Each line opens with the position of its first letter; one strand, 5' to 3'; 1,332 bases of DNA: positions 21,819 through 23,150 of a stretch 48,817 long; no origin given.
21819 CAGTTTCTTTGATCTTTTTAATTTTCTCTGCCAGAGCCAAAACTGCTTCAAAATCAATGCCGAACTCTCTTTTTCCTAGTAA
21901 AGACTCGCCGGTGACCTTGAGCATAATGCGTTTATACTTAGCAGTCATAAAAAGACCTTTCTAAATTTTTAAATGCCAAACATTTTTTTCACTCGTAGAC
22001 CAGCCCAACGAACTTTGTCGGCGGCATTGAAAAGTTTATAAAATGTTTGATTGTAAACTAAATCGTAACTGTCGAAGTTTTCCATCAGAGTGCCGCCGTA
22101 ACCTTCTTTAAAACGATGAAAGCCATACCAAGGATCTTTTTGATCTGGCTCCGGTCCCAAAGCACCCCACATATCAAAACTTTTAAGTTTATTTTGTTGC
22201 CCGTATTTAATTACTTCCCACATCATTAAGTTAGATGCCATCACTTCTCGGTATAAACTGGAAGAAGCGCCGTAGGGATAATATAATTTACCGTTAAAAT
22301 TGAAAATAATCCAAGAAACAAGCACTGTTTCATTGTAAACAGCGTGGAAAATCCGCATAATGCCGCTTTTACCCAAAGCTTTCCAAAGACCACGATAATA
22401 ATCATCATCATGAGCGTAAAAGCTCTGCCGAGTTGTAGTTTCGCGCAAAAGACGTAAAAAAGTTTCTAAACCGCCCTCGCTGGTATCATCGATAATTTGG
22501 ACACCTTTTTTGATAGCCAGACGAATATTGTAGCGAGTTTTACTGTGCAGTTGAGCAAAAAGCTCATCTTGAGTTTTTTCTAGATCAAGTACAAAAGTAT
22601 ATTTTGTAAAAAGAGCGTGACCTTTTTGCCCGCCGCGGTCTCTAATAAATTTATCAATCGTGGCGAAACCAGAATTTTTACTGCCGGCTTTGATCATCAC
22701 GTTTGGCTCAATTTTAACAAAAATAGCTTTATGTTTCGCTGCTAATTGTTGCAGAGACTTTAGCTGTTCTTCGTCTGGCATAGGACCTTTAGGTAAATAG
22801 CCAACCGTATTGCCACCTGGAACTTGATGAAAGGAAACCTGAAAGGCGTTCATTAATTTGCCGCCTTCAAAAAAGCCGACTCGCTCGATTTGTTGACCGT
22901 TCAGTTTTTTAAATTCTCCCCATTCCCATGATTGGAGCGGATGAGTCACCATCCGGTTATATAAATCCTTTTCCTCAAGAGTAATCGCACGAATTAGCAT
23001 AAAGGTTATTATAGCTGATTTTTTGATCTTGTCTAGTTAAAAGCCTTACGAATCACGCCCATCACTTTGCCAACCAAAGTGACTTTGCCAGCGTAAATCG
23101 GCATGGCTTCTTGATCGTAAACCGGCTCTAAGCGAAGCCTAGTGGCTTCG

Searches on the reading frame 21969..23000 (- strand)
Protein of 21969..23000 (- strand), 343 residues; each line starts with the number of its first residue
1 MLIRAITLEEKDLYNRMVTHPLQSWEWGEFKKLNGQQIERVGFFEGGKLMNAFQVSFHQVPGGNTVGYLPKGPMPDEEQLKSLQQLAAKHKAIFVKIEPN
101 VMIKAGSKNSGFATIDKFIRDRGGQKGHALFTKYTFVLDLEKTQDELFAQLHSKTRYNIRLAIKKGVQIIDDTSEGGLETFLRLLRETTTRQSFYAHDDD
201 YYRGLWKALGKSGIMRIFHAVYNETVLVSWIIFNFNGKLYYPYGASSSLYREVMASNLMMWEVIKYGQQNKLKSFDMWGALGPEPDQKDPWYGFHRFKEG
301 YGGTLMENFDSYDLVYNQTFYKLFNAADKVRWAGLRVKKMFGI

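Call 12: search_protein_families(library=pfam, max_evalue=1, proteins=[window:21969-23000:-])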
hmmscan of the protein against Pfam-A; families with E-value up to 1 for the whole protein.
window:21969-23000:- (343 aa): 2 families
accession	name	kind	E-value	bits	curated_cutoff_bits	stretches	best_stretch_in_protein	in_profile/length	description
PF02388.22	FemAB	-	3.6e-36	125.3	24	2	18-211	15-229/406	FemAB family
PF13480.13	Acetyltransf_6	-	2.8e-12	47.4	22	1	153-279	1-136/143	Acetyltransferase (GNAT) domain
